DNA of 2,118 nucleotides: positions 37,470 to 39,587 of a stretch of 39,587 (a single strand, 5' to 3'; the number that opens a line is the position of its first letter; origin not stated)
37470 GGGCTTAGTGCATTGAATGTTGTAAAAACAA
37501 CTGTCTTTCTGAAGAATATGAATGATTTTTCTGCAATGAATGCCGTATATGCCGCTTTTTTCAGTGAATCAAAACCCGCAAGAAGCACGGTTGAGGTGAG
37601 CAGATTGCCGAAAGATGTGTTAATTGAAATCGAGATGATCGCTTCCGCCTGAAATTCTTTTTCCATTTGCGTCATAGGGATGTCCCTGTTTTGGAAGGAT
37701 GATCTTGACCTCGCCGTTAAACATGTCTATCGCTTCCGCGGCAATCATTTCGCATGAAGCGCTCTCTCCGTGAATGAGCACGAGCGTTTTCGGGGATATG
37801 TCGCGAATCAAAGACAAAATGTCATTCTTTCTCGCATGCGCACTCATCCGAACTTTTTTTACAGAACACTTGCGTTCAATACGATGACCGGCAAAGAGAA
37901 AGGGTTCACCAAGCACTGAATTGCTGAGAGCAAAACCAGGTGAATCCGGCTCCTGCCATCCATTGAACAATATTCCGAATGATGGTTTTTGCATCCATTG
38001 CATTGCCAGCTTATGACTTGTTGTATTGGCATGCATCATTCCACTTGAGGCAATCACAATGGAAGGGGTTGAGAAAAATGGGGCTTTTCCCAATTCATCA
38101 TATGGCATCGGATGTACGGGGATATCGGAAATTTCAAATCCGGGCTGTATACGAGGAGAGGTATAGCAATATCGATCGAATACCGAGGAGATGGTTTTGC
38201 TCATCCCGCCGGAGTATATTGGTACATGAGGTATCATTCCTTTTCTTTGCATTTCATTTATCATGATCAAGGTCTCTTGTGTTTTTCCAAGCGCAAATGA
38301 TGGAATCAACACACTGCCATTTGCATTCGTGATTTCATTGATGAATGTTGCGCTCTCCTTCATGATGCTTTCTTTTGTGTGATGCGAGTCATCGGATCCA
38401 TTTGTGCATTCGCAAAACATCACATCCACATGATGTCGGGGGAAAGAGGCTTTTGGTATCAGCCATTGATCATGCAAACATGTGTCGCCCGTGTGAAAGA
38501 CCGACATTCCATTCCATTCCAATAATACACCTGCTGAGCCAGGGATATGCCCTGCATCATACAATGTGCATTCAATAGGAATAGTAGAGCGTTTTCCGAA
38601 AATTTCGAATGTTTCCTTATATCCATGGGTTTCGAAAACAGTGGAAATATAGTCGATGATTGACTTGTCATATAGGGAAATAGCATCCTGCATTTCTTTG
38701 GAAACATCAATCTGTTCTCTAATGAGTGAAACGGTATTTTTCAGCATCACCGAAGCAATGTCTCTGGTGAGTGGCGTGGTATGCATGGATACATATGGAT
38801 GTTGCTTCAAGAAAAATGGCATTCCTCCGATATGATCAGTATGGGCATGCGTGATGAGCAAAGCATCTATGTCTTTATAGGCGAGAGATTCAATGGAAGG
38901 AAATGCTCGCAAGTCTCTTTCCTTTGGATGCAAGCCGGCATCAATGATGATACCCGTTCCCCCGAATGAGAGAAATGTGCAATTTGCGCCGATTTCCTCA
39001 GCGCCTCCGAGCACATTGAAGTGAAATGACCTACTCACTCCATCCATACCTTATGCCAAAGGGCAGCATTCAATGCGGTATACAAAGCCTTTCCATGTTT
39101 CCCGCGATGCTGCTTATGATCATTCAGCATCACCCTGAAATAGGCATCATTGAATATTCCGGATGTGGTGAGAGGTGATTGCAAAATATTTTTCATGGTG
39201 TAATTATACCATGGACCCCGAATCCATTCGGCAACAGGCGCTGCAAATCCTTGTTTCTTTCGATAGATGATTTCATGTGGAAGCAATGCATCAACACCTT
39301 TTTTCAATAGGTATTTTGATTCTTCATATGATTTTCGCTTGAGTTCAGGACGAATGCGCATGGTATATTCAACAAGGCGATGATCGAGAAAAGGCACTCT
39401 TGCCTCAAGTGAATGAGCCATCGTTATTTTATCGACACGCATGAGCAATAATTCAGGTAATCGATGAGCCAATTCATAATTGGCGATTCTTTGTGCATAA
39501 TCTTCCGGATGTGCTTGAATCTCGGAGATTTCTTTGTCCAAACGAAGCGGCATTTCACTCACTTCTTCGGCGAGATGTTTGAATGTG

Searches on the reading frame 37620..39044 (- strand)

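Call 55: search_protein_families(library=pfam, proteins=[window:37620-39044:-], max_evalue=0.001)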
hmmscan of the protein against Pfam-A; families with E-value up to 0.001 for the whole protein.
window:37620-39044:- (474 aa): 5 families
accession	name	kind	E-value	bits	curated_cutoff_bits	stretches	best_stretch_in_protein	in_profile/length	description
PF00753.33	Lactamase_B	-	1.5e-15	58.1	22.7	1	19-191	5-153/196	Metallo-beta-lactamase superfamily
PF07521.17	RMMBL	-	6.9e-12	45.6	21.6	1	389-446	2-60/63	Zn-dependent metallo-hydrolase RNA specificity domain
PF10996.14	Beta-Casp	-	3.6e-11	44.1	27.7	1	255-371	1-118/120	Beta-Casp domain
PF12706.13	Lactamase_B_2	-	5.7e-10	39.6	27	1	32-224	3-177/200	Beta-lactamase superfamily domain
PF16661.11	Lactamase_B_6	-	2.7e-06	27.3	27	1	25-171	2-145/193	Metallo-beta-lactamase superfamily domain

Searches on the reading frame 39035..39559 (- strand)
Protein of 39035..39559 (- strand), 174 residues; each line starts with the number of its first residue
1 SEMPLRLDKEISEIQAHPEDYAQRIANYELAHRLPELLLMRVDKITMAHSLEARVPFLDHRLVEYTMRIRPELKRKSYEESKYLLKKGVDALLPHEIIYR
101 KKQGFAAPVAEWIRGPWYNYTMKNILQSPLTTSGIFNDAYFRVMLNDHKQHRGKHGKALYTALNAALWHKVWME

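Call 55: search_protein_families(library=pfam, proteins=[window:39035-39559:-], max_evalue=0.001)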
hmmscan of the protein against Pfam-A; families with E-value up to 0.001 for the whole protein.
window:39035-39559:- (174 aa): 1 family
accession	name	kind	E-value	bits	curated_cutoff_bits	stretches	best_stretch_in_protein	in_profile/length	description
PF00733.27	Asn_synthase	-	1.9e-38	133.5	21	1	15-170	200-354/354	Asparagine synthase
